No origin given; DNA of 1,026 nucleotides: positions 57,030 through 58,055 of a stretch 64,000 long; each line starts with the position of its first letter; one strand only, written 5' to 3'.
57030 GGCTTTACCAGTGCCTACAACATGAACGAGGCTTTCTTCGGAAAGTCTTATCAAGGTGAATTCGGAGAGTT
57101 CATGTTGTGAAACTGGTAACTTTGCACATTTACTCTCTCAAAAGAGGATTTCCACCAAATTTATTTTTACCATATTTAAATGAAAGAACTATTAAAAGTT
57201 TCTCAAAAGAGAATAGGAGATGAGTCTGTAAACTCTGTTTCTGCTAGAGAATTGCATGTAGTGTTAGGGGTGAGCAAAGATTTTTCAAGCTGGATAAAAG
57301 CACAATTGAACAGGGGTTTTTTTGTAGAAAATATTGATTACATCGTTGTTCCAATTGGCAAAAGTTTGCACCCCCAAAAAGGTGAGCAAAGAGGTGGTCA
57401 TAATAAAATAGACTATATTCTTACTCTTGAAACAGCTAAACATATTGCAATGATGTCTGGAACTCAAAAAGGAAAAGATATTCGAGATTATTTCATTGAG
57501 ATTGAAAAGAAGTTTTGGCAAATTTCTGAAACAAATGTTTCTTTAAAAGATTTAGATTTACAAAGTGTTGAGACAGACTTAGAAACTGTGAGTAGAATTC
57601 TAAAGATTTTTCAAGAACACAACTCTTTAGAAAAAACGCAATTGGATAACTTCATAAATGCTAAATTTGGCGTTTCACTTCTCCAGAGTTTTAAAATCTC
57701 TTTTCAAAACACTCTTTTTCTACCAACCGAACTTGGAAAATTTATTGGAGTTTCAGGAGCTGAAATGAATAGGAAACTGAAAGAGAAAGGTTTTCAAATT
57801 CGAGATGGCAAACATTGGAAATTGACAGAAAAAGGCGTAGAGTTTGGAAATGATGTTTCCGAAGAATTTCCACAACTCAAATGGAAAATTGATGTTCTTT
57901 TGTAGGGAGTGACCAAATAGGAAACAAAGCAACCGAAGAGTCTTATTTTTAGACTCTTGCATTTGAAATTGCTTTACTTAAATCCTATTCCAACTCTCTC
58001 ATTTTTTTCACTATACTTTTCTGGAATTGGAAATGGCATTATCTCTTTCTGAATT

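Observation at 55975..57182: Paralogous ~100-nt structured element before each of two tandem antirepressor genes, with stem covariation and one wholesale stem swap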

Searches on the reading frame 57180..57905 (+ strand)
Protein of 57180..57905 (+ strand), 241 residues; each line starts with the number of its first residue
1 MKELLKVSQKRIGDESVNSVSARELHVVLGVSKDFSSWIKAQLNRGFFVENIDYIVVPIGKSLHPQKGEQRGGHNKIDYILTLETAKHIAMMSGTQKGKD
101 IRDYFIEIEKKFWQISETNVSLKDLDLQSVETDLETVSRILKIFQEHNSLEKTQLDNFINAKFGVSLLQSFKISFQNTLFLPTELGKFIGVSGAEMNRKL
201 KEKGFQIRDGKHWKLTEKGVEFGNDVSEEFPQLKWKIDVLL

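Call 10: search_protein_families(library=pfam, proteins=[window:57180-57905:+], max_evalue=0.01)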
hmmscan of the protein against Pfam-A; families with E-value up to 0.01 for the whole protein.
window:57180-57905:+ (241 aa): 2 families
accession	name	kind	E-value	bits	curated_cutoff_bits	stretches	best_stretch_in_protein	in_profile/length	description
PF08346.17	AntA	-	4e-22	79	27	1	20-93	1-66/68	AntA/AntB antirepressor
PF03374.19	ANT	-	0.002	18.9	25.3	1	177-221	21-67/108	Phage antirepressor protein KilAC domain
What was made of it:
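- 57180..57905 (+): ant2, an AntA-domain protein of 241 aa. Pfam AntA, E = 4e-22 (call 10).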

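Call 12: find_related_loci(query=window:57180-57905:+, collection=genome_contigs, flank=3000)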
Query window:57180-57905:+ (241 aa) in genome_contigs; peptide patterns used: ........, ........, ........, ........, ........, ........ (x = any residue, [..] = any of these).
151 stretches matched a pattern; 8 encode a relative of the query (tblastn E <= 1e-3); 8 distinct loci.
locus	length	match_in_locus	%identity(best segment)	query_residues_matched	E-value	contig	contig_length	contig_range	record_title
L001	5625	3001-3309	48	3-118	2e-28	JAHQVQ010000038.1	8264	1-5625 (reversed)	MAG: Flammeovirgaceae bacterium isolate MAG.050 Bin050-P6962, whole genome shotgun sequence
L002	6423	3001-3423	38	15-159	3e-25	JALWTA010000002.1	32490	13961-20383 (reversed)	MAG: Sulfurovum sp. isolate M2_metabat2_scaf2bin.129 M2_NODE_1033_length_32490_cov_10.839910, whole genome shotgun seque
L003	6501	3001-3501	38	18-189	1e-24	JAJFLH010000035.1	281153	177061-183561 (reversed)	MAG: Mariprofundus sp. isolate OFTM252 OFTM252_34, whole genome shotgun sequence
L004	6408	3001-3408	41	20-158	3e-20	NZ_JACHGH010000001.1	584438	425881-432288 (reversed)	Salirhabdus euzebyi strain DSM 19612 Ga0415341_01, whole genome shotgun sequence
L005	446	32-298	47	25-115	1e-21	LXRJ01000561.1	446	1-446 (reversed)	Candidatus Glomeribacter gigasporarum strain BEG1 Contig_273, whole genome shotgun sequence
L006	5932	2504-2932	31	4-152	5e-19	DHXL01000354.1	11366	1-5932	MAG TPA_asm: Oxalobacteraceae bacterium UBA5157 UBA5157_contig_40350, whole genome shotgun sequence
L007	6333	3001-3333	35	4-112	1e-17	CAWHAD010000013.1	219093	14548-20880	MAG: uncultured beta proteobacterium isolate MFD01299.bin.2.38 genome assembly, contig: contig_61158, whole genome shotg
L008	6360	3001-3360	32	1-133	2e-10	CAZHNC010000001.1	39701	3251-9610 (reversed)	MAG TPA_asm: uncultured Candidatus Saccharibacteria bacterium isolate SRP220891_co5_60 genome assembly, contig: NODE_466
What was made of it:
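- Tried and rejected: The genome_contigs protein scan found only distant Ant proteins, at most 48% identical (call 12).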

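Call 13: find_homologous_proteins(query=window:57180-57905:+, max_evalue=1e-10)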
Query window:57180-57905:+ (241 aa): 350 proteins with E <= 1e-10 among 1008 candidates; the best 120 are listed.
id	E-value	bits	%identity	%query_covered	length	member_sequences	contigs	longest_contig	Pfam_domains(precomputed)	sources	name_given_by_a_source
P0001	3.5e-149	513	96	100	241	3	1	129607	PF08346.18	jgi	jgi:phage anti-repressor protein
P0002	1.4e-118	413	81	100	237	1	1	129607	PF08346.18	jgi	jgi:phage anti-repressor protein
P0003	7.0e-108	378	75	100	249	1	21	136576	PF08346.18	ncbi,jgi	jgi:phage anti-repressor protein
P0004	1.2e-83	299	61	100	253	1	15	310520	PF08346.18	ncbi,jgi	jgi:phage anti-repressor protein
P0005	3.8e-78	281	60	100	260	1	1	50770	PF08346.18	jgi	jgi:anti-repressor protein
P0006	6.1e-54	201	53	88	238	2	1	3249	PF08346.18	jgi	jgi:phage anti-repressor protein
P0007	6.5e-50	188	44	99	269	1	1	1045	PF08346.18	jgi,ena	-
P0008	1.3e-46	178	46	95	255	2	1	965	PF08346.18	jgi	-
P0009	2.1e-44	170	46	90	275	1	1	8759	PF08346.18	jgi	jgi:phage anti-repressor protein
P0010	2.1e-44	170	46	90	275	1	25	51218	PF08346.18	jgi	jgi:phage anti-repressor protein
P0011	2.4e-40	157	41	100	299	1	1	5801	PF08346.18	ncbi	-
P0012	6.5e-34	136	55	54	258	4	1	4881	PF08346.18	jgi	-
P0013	8.1e-34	136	40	92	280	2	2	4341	PF08346.18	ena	-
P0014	1.7e-31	128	40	96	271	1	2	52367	PF08346.18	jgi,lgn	jgi:phage anti-repressor protein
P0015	2.0e-31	128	40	94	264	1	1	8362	PF08346.18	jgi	jgi:phage anti-repressor protein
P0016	2.2e-31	128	39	94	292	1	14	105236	PF08346.18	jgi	jgi:phage anti-repressor protein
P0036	1.3e-25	109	34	98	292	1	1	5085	PF08346.18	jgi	jgi:phage anti-repressor protein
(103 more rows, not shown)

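Call 14: find_encoding_contigs(protein=P0001, flank=4000, max_places=4)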
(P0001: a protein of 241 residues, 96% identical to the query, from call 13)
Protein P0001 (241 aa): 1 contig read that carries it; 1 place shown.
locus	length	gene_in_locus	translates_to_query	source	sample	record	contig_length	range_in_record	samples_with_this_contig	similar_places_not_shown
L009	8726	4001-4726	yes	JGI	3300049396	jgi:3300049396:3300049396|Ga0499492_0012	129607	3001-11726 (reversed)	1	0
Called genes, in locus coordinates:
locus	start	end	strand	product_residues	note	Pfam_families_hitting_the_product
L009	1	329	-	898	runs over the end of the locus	PF00133:tRNA-synt_1, PF09334:tRNA-synt_1g, PF13603:tRNA-synt_1_2 (weak), PF01921:tRNA-synt_1f, PF01406:tRNA-synt_1e, PF09334:tRNA-synt_1g (weak), PF08264:Anticodon_1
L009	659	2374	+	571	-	PF23598:LRR_14, PF12799:LRR_4, PF13855:LRR_8, PF23598:LRR_14, PF12799:LRR_4, PF12799:LRR_4, PF13855:LRR_8, PF23598:LRR_14, +9 more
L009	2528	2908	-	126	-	-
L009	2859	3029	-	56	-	-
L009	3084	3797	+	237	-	PF08346:AntA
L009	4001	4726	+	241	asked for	PF08346:AntA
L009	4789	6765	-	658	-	PF00890:FAD_binding_2, PF01266:DAO (weak), PF03486:HI0933_like (faint), PF02910:Succ_DH_flav_C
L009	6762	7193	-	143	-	PF02050:FliJ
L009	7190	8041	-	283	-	PF00348:polyprenyl_synt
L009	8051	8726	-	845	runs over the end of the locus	-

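Call 15: find_encoding_contigs(protein=P0003, flank=4000, max_places=10)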
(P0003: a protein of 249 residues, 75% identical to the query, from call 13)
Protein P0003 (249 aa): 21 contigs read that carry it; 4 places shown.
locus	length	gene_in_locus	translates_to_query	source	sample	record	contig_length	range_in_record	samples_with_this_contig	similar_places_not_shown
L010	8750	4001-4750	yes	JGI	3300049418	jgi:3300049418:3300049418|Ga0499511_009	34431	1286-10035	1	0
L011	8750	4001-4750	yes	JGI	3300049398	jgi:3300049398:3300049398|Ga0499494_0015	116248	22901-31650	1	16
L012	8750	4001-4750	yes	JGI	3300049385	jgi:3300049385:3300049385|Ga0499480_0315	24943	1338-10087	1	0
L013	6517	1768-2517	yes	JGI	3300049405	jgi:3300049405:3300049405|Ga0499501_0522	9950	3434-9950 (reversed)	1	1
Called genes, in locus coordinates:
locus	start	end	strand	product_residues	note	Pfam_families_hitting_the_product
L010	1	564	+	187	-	PF01330:RuvA_N, PF14520:HHH_5, PF07499:RuvA_C (weak)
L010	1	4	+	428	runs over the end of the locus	?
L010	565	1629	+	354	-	PF02670:DXP_reductoisom, PF08436:DXP_redisom_C, PF13288:DXPR_C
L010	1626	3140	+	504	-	PF00005:ABC_tran (faint), PF02463:SMC_N, PF13175:AAA_15 (weak)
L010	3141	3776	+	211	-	-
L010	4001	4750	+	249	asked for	PF08346:AntA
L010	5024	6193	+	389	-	PF01960:ArgJ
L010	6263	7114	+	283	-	PF00691:OmpA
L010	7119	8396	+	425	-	PF01136:Peptidase_U32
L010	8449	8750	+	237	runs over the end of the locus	PF12811:BaxI_1 (weak), PF01027:Bax1-I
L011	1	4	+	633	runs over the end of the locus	PF20250:FapA_N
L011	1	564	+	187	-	PF01330:RuvA_N, PF14520:HHH_5, PF07499:RuvA_C (weak)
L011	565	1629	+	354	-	PF02670:DXP_reductoisom, PF08436:DXP_redisom_C, PF13288:DXPR_C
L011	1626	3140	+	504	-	PF00005:ABC_tran (faint), PF02463:SMC_N, PF13175:AAA_15 (weak)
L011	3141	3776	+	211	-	-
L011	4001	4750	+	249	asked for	PF08346:AntA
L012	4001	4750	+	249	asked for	PF08346:AntA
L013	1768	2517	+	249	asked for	PF08346:AntA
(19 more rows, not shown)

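Call 16: find_encoding_contigs(protein=P0004, flank=4000, max_places=10)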
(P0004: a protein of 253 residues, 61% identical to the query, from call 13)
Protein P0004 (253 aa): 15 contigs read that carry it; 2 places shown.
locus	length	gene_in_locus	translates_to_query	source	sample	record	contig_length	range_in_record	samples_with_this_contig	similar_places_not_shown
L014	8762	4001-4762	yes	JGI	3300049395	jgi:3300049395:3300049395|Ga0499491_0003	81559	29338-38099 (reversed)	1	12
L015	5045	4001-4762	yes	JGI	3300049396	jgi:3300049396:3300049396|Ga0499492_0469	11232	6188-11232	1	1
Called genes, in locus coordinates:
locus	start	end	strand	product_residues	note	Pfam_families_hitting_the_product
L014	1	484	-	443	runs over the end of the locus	PF05201:GlutR_N, PF01488:Shikimate_DH, PF00745:GlutR_dimer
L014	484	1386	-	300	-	PF00348:polyprenyl_synt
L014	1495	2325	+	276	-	PF13145:Rotamase_2, PF13616:Rotamase_3, PF00639:Rotamase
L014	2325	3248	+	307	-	PF01116:F_bP_aldolase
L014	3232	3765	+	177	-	PF01292:Ni_hydr_CYTB, PF03188:Cytochrom_B561 (faint)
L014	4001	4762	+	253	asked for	PF08346:AntA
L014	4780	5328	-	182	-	-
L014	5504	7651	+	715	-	PF15418:DUF4625 (faint)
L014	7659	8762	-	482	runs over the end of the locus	PF13599:Pentapeptide_4, PF00805:Pentapeptide, PF13599:Pentapeptide_4, PF00805:Pentapeptide, PF13599:Pentapeptide_4, PF00805:Pentapeptide, PF13599:Pentapeptide_4, PF00805:Pentapeptide, +3 more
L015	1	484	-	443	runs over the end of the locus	PF05201:GlutR_N, PF01488:Shikimate_DH, PF00745:GlutR_dimer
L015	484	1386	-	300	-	PF00348:polyprenyl_synt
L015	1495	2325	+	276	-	PF13145:Rotamase_2, PF13616:Rotamase_3, PF00639:Rotamase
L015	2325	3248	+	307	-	PF01116:F_bP_aldolase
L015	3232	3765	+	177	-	PF01292:Ni_hydr_CYTB, PF03188:Cytochrom_B561 (faint)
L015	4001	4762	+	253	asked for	PF08346:AntA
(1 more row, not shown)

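Call 19: find_encoding_contigs(protein=P0005, flank=4000, max_places=4)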
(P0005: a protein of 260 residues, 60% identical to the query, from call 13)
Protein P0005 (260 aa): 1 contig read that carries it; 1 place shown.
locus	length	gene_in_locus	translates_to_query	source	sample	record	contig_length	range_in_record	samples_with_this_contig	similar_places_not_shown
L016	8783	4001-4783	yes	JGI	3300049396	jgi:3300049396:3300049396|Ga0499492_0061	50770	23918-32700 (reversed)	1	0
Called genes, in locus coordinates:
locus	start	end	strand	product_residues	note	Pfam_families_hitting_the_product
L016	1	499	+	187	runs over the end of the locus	PF01330:RuvA_N, PF00633:HHH (faint), PF14520:HHH_5, PF07499:RuvA_C (weak)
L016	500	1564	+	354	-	PF02670:DXP_reductoisom, PF08436:DXP_redisom_C, PF13288:DXPR_C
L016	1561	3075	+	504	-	PF00005:ABC_tran (faint), PF13476:AAA_23, PF02463:SMC_N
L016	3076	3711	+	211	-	-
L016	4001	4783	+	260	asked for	PF08346:AntA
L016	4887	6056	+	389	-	PF01960:ArgJ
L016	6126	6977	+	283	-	PF00691:OmpA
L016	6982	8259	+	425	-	PF01136:Peptidase_U32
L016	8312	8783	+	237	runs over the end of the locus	PF12811:BaxI_1 (weak), PF01027:Bax1-I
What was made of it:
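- The ant cassettes sit at different chromosomal places (calls 14-16, 19).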

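Call 20: find_encoding_contigs(protein=P0006, flank=4000, max_places=4)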
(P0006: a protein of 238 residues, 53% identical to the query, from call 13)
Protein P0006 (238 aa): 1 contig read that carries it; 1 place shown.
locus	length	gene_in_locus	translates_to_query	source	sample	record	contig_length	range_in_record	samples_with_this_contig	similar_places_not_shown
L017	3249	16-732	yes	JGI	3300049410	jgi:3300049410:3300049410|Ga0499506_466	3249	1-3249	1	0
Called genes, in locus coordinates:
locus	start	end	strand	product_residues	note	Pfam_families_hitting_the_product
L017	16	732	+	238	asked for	PF08346:AntA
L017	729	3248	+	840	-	?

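Call 21: find_encoding_contigs(protein=P0010, flank=4000, max_places=6)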
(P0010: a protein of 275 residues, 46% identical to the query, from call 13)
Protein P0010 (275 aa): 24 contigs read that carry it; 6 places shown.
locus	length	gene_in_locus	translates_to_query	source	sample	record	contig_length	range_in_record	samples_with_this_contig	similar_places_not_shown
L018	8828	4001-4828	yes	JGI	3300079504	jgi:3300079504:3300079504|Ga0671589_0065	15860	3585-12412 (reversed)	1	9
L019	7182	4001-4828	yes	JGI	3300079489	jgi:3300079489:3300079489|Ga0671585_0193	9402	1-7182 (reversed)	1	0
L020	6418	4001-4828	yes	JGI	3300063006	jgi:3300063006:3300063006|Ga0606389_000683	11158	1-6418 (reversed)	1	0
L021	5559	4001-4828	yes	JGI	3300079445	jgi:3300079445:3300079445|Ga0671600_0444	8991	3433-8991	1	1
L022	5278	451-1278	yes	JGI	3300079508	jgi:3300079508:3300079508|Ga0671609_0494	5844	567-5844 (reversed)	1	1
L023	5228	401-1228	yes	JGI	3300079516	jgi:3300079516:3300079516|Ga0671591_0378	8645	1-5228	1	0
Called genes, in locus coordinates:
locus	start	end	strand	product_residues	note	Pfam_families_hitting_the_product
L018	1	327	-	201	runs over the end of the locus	-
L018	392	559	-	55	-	-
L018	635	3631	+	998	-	PF02384:N6_Mtase, PF20473:MmeI_Mtase, PF07669:Eco57I, PF12950:TaqI_C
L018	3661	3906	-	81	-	-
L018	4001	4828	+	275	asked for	PF08346:AntA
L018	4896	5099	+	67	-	-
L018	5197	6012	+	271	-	PF09669:Phage_pRha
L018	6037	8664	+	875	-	PF02384:N6_Mtase, PF20473:MmeI_Mtase, PF01170:UPF0020 (weak), PF07669:Eco57I, PF12950:TaqI_C (weak)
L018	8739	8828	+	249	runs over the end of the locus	PF04383:KilA-N (weak)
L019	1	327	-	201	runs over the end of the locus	-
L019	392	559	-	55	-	-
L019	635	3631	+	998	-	PF02384:N6_Mtase, PF20473:MmeI_Mtase, PF07669:Eco57I, PF12950:TaqI_C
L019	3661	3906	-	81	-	-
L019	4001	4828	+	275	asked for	PF08346:AntA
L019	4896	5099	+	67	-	-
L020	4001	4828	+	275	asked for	PF08346:AntA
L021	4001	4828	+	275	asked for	PF08346:AntA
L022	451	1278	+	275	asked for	PF08346:AntA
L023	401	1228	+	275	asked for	PF08346:AntA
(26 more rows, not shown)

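Call 32: find_encoding_contigs(protein=P0122, flank=4000, max_places=3)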
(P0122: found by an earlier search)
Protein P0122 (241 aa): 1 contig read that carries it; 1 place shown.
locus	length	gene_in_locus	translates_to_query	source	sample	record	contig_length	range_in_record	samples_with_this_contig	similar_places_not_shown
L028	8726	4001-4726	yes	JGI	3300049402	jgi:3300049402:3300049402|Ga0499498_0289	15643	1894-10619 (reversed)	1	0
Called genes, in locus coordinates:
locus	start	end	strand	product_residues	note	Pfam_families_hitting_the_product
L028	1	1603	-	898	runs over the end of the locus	PF00133:tRNA-synt_1, PF09334:tRNA-synt_1g, PF13603:tRNA-synt_1_2 (weak), PF01921:tRNA-synt_1f, PF01406:tRNA-synt_1e, PF09334:tRNA-synt_1g (weak), PF08264:Anticodon_1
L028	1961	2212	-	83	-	-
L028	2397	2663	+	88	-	-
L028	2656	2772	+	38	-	-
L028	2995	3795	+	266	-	PF08346:AntA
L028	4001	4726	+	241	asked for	PF08346:AntA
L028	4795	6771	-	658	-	PF00890:FAD_binding_2, PF01266:DAO (weak), PF03486:HI0933_like (faint), PF02910:Succ_DH_flav_C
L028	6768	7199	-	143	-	PF02050:FliJ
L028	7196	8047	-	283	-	PF00348:polyprenyl_synt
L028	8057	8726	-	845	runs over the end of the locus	-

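Call 39: find_encoding_contigs(protein=P0016, flank=3000, max_places=4)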
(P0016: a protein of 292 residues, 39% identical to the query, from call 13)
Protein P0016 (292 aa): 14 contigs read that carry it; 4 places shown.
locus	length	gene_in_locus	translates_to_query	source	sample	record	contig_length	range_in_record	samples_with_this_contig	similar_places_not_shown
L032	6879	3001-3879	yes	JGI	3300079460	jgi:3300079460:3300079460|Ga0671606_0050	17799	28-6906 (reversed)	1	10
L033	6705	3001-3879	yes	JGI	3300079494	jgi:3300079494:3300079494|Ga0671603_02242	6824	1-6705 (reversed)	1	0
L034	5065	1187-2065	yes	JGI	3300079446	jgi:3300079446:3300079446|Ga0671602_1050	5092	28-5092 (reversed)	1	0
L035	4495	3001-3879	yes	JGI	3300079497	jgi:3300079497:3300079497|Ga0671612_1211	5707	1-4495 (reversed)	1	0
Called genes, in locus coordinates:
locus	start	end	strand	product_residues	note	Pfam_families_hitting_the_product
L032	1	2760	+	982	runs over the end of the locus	PF22240:ISP_coupler, PF02384:N6_Mtase, PF07669:Eco57I, PF18135:Type_ISP_C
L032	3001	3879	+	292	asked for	PF08346:AntA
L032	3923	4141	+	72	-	PF01381:HTH_3 (weak)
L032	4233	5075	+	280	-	PF02498:Bro-N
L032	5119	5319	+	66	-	PF12844:HTH_19 (weak)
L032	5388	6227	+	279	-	-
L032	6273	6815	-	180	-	-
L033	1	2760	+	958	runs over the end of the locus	?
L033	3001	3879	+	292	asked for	PF08346:AntA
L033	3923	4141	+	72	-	PF01381:HTH_3 (weak)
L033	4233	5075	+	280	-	PF02498:Bro-N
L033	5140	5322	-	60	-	-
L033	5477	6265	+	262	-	PF09669:Phage_pRha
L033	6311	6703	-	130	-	?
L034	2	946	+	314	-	?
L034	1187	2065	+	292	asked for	PF08346:AntA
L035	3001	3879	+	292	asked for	PF08346:AntA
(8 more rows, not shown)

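Call 40: find_encoding_contigs(protein=P0014, flank=3000, max_places=3)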
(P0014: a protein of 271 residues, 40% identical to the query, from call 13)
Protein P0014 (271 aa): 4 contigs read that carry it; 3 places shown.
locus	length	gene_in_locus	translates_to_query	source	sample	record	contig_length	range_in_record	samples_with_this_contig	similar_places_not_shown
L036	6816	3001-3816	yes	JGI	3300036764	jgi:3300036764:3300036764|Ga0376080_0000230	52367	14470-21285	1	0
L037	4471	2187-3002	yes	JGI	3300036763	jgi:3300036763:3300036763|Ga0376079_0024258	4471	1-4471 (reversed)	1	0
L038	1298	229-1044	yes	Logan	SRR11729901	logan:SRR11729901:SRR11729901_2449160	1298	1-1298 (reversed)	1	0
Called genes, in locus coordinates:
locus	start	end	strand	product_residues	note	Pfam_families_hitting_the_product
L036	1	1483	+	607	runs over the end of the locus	PF00027:cNMP_binding (weak), PF00571:CBS, PF03445:DUF294, PF10335:DUF294_C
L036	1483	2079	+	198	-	PF00929:RNase_T, PF13482:RNase_H_2 (faint)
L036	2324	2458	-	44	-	-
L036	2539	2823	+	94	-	-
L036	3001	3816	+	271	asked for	PF08346:AntA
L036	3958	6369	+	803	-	PF01926:MMR_HSR1 (faint), PF00350:Dynamin_N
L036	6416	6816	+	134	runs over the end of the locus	-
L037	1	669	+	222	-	PF03445:DUF294, PF10335:DUF294_C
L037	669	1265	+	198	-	PF00929:RNase_T, PF13482:RNase_H_2 (faint)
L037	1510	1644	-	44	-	-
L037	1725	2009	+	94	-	-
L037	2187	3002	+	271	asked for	PF08346:AntA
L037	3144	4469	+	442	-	?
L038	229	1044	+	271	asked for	PF08346:AntA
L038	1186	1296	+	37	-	?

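Call 49: find_encoding_contigs(protein=P0015, flank=3000, max_places=3)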
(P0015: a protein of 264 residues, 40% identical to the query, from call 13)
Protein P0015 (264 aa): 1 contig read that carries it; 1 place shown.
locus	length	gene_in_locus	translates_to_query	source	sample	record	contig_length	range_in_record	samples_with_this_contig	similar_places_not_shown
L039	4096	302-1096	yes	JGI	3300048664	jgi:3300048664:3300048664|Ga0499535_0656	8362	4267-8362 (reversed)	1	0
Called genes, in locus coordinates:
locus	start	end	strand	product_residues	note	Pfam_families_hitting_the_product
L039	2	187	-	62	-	?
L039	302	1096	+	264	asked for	PF08346:AntA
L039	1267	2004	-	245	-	PF01678:DAP_epimerase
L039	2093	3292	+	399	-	PF00291:PALP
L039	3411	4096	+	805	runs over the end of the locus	PF00515:TPR_1 (faint), PF07719:TPR_2 (faint), PF13371:TPR_9 (faint), PF13424:TPR_12 (faint), PF13174:TPR_6 (faint), PF13181:TPR_8 (faint), PF13432:TPR_16, PF14559:TPR_19 (faint)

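Call 50: find_encoding_contigs(protein=P0036, flank=3000, max_places=3)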
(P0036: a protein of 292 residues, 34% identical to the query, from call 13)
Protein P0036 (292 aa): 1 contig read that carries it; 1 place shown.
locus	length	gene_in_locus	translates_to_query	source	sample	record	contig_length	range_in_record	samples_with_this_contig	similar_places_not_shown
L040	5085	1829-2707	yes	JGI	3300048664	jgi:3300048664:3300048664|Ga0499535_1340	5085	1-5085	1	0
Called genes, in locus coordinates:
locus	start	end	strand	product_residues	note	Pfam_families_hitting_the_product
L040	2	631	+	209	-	?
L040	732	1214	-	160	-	-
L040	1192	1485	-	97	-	PF18765:Polbeta (weak)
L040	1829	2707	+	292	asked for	PF08346:AntA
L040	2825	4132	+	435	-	PF13175:AAA_15, PF11398:DUF2813 (faint), PF13304:AAA_21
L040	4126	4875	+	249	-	-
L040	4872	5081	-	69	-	-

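Call 85: search_protein_families(library=phrogs, proteins=[window:57180-57905:+], max_evalue=0.001)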
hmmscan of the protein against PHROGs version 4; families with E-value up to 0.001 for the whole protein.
window:57180-57905:+ (241 aa): 6 families
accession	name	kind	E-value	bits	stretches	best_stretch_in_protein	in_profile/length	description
phrog_5817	-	transcription regulation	1.3e-31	111.2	1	5-146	12-149/210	anti-repressor Ant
phrog_377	-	transcription regulation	6.3e-26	92.5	1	2-117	3-114/213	anti-repressor Ant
phrog_14211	-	transcription regulation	1.2e-24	88.2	2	63-137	82-142/234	anti-repressor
phrog_63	-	transcription regulation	1.1e-21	78.7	1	6-223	119-321/431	anti-repressor Ant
phrog_6904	-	unknown function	2.5e-18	67.2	1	1-93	2-90/95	-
phrog_373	-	transcription regulation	5.3e-16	59.9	1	20-119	100-196/373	anti-repressor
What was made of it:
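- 57180..57905 (+): PHROGs (call 85).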

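Call 86: search_protein_families(library=padloc, proteins=[window:57180-57905:+], max_evalue=0.01)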
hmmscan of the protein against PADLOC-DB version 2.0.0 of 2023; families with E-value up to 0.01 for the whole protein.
window:57180-57905:+ (241 aa): 1 family
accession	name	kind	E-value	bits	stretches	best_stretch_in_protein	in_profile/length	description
PDLC05067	PDC-S69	-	5.1e-05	21.1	1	175-228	75-128/289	-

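Call 88: find_related_loci(query=P0016, collection=viral_contigs, flank=1500)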
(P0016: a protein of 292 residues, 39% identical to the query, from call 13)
Query P0016 (292 aa) in viral_contigs; peptide patterns used: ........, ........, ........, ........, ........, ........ (x = any residue, [..] = any of these).
49 stretches matched a pattern; 39 encode a relative of the query (tblastn E <= 1e-3); 39 distinct loci.
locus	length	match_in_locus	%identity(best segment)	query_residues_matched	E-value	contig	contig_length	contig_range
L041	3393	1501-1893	41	1-155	7e-30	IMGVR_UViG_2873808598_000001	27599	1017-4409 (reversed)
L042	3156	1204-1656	40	1-159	2e-26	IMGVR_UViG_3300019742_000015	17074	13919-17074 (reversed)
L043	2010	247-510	45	13-123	5e-23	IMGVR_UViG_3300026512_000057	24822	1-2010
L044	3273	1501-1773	39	19-126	1e-15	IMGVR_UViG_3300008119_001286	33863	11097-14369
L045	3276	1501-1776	38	19-129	3e-15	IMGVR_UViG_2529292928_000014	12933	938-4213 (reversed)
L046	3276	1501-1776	38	19-129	3e-15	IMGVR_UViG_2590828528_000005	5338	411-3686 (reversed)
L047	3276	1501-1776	38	19-129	3e-15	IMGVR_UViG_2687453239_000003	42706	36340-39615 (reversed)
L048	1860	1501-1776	38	19-129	3e-15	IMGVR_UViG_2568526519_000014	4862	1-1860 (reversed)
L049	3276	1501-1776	38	19-129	3e-15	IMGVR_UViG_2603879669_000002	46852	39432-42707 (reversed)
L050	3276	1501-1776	38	19-129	3e-15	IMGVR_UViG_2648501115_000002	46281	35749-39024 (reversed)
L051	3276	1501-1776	38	19-129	3e-15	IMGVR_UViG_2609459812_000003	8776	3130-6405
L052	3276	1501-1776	38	19-129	3e-15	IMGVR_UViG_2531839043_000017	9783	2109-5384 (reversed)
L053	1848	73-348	38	19-129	3e-15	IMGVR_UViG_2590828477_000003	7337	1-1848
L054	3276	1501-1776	38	19-129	3e-15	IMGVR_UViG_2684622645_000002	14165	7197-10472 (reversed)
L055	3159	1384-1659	38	19-129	3e-15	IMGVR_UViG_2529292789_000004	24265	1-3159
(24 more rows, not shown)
